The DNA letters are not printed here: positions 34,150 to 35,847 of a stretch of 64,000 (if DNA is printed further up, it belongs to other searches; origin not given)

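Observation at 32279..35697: Replication module dnaB - DnaD-like - covalently duplicated DnaC/DnaI-like loader with zinc ribbon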

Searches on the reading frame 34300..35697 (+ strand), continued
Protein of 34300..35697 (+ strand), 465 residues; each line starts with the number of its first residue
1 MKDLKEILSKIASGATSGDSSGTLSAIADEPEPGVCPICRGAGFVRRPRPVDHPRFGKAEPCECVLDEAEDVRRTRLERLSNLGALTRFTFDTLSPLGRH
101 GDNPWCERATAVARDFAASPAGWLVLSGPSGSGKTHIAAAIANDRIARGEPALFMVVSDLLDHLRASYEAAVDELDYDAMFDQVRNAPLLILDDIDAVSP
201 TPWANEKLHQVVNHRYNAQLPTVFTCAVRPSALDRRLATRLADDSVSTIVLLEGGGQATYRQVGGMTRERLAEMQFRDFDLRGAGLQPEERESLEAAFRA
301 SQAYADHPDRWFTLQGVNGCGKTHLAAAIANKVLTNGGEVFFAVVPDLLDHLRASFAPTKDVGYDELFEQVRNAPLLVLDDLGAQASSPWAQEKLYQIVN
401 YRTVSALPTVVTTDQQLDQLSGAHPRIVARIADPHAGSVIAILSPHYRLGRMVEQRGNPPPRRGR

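Call 30: list_cluster_members(proteins=[P0121, P0122, P0224, P0228, P0250, P0257, P0267, P0160, P0187, P0234])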
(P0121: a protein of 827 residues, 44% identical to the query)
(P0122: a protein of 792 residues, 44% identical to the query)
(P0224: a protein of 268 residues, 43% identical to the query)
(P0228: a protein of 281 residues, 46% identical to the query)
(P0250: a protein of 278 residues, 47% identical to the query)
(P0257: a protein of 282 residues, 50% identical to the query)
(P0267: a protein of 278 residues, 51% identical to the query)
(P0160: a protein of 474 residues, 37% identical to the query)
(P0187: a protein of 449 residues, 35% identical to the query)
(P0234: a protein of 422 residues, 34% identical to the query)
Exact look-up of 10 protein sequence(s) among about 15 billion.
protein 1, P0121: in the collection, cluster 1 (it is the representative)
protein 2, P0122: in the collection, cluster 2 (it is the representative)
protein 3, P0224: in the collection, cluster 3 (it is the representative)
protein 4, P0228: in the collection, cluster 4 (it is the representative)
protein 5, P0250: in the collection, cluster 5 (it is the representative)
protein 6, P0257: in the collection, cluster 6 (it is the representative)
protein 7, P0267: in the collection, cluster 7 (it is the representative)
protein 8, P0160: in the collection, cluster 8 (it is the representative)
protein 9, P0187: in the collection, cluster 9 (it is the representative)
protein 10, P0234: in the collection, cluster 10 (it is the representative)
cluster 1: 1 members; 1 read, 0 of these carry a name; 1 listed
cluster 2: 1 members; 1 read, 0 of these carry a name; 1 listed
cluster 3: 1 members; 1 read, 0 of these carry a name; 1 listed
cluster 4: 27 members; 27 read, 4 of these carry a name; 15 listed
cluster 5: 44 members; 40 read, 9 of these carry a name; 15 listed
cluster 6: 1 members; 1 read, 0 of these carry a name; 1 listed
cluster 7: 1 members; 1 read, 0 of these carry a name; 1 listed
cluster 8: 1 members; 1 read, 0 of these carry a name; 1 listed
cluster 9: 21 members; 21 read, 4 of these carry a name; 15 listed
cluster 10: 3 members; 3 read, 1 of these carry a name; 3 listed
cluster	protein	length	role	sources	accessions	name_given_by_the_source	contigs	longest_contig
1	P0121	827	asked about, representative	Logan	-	-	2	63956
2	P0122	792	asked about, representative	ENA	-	-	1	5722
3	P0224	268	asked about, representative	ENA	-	-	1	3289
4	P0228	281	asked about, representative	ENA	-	-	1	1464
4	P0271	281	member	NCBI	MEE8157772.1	MAG: ATP-binding protein [Dehalococcoidia bacterium]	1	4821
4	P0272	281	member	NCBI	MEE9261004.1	MAG: ATP-binding protein [Dehalococcoidia bacterium]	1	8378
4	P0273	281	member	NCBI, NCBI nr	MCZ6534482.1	MAG: ATP-binding protein [Chloroflexi bacterium] | ATP-binding protein [Chloroflexota bacterium]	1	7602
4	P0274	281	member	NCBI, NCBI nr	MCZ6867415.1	MAG: ATP-binding protein [Chloroflexi bacterium] | ATP-binding protein [Chloroflexota bacterium]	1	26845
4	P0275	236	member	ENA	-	-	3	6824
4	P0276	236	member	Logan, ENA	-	-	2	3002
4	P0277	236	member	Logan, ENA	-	-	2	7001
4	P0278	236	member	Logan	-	-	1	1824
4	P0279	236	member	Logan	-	-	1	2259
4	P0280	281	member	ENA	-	-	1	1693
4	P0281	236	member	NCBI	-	-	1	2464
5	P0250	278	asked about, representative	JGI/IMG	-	-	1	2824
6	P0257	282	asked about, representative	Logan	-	-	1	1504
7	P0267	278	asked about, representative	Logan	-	-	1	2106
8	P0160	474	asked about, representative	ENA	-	-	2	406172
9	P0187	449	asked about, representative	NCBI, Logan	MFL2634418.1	MAG: ATP-binding protein [Dehalococcoidia bacterium]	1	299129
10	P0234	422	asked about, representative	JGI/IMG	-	-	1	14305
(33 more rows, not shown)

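Call 33: predict_structure(alignment_id=A3)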
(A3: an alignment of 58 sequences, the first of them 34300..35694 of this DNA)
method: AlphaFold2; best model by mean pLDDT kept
length: 465 residues; sequences in the alignment: 58
mean_pLDDT: 79.6   pTM: 0.49
mean pLDDT of the five models: 79.6, 77.6, 77.4, 76.7, 76.2
residues with pLDDT >= 90: 196; 70-90: 158; 50-70: 60; < 50: 51
segments of 3 or more residues with pLDDT < 50: 1-4, 6-33, 73-80, 452-460
pLDDT, mean of each block of 10 residues (from residue 1): 43 33 28 59 67 66 60 49 68 77 80 95 92 89 88 87 79 76 89 84 87 95 92 88 92 68 92 91 84 95 94 95 97 87 94 78 73 95 83 92 95 93 91 91 86 42 53
secondary structure, 60 per line:
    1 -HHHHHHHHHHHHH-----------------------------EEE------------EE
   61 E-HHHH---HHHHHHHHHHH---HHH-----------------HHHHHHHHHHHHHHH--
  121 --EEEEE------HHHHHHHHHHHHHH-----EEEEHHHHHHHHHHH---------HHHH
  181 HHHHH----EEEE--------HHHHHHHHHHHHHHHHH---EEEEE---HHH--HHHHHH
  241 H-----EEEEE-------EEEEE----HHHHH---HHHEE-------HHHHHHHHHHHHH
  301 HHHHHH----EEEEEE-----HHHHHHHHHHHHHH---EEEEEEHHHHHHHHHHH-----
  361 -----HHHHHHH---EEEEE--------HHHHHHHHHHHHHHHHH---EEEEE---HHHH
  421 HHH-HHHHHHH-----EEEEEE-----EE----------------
elements in order: H2-14 E44-46 E59-61 H63-66 H70-80 H104-118 E123-127 H134-147 E153-156 H157-167 H177-185 E190-193 H202-218 E222-226 H235-241 E247-251 E259-263 H268-272 H288-306 E311-316 H322-335 E339-344 H345-355 H366-372 E376-380 H389-405 E409-413 H417-423 H425-431 E437-442

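Call 35: fold_search(model_id=the predicted structure, library=pdb)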
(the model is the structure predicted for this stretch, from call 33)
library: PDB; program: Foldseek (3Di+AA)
matches with E <= 10: 1710; with E <= 0.001: 268
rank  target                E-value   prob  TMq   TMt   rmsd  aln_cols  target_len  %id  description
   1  3ecc                  2.1e-10  1.00  0.33  0.81   2.6       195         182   23  Crystal structure of the DnaC helicase loader in complex with ADP-BeF3 (released 2008-11-25)
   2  5c18_A                2.9e-10  1.00  0.25  0.17  22.0       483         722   16  p97-delta709-728 in complex with ATP-gamma-S (released 2016-01-13)
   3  7lmz_F                8.5e-10  1.00  0.24  0.17  24.3       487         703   15  Cryo-EM structure of human p97 in complex with Npl4/Ufd1 and Ub6 (Class 1) (released 2021-09-15)
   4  7t0v_C                8.5e-10  1.00  0.23  0.20  21.5       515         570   14  CryoEM structure of the crosslinked Rix7 AAA-ATPase (released 2022-03-02)
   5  8fcl_A                1.0e-09  1.00  0.23  0.16  18.3       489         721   16  Cryo-EM structure of p97:UBXD1 closed state (released 2023-06-21)
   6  9mpr_A                1.4e-09  1.00  0.24  0.20  17.9       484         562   15  Cryo-EM structure of three VCPIP1 VCPIDs bound to VCP (released 2025-10-15)
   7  9mpq_F                1.4e-09  1.00  0.23  0.16  17.7       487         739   15  Cryo-EM structure of VCP (consensus) (released 2025-10-15)
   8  9ox9_D                1.7e-09  1.00  0.25  0.22  19.8       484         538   16  Cryo-EM structure of S. Mansoni p97 bound to CB-5083 (released 2025-08-13)
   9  2qgz                  2.8e-09  1.00  0.33  0.76   3.9       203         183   21  Crystal structure of a putative primosome component from Streptococcus pyogenes serotype M3. Northeast Structural Genomi (released 2007-07-24)
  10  2w58_A                2.9e-09  1.00  0.33  0.77   3.5       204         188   25  Crystal Structure of the DnaI (released 2009-12-22)
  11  3ec2                  3.1e-09  1.00  0.32  0.81   2.7       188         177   23  Crystal structure of the DnaC helicase loader (released 2008-11-25)
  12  9bjj_E                3.3e-09  1.00  0.25  0.23  22.6       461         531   16  Cryo-EM structure of NVL bound the the MM017 inhibitor (released 2026-01-21)
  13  5c18_C                3.9e-09  1.00  0.25  0.17  21.9       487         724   16  p97-delta709-728 in complex with ATP-gamma-S (released 2016-01-13)
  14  2w58_B                4.7e-09  1.00  0.34  0.78   3.1       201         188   25  Crystal Structure of the DnaI (released 2009-12-22)
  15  2hcb_C                5.6e-09  1.00  0.34  0.47  18.1       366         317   12  Structure of AMPPCP-bound DnaA from Aquifex aeolicus (released 2006-07-25)
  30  5he8_D                1.8e-08  1.00  0.28  0.73   2.7       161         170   24  Bacterial initiation protein (released 2016-06-08)
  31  5he8_C                1.8e-08  1.00  0.28  0.70   3.9       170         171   25  Bacterial initiation protein (released 2016-06-08)
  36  5he8_L                3.1e-08  1.00  0.27  0.72   4.1       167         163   25  Bacterial initiation protein (released 2016-06-08)
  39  5he8_A                3.9e-08  1.00  0.29  0.77   2.8       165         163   23  Bacterial initiation protein (released 2016-06-08)
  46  6qel_H                5.9e-08  1.00  0.31  0.57   3.7       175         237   23  E. coli DnaBC apo complex (released 2019-03-06)
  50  5he8_E                9.4e-08  1.00  0.28  0.74   3.3       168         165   26  Bacterial initiation protein (released 2016-06-08)
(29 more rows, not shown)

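Call 41: find_encoding_contigs(protein=P0121, flank=6000, max_places=3)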
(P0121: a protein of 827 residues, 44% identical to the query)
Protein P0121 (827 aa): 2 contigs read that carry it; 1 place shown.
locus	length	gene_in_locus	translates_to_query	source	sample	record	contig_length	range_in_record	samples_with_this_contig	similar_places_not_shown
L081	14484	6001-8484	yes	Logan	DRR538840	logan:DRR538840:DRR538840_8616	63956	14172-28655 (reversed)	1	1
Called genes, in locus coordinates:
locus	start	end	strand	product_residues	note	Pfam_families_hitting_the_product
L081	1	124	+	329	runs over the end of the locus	PF01073:3Beta_HSD, PF01370:Epimerase, PF02719:Polysacc_synt_2, PF04321:RmlD_sub_bind, PF05368:NmrA, PF07993:NAD_binding_4, PF13460:NAD_binding_10, PF16363:GDP_Man_Dehyd, +2 more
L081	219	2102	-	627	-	PF12229:PG_binding_4, PF04294:VanW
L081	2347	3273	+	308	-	PF01551:Peptidase_M23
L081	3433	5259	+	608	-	PF00772:DnaB, PF03796:DnaB_C, PF13481:AAA_25, PF14890:Intein_splicing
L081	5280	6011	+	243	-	PF07261:DnaB_2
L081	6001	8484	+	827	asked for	PF01695:IstB_IS21, PF00308:Bac_DnaA, PF00004:AAA (weak), PF00308:Bac_DnaA, PF01695:IstB_IS21, PF00308:Bac_DnaA, PF01695:IstB_IS21, PF00308:Bac_DnaA (weak), +25 more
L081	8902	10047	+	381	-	PF13240:Zn_Ribbon_1 (weak), PF13248:Zn_ribbon_3 (faint), PF00498:FHA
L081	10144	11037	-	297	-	PF13489:Methyltransf_23, PF01209:Ubie_methyltran (weak), PF13847:Methyltransf_31, PF08241:Methyltransf_11, PF08242:Methyltransf_12, PF13649:Methyltransf_25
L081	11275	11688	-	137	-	PF00571:CBS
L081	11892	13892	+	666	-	PF00456:Transketolase_N, PF02779:Transket_pyr, PF22613:Transketolase_C_1, PF02780:Transketolase_C (weak)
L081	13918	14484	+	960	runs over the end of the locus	PF00923:TAL_FSA, PF00342:PGI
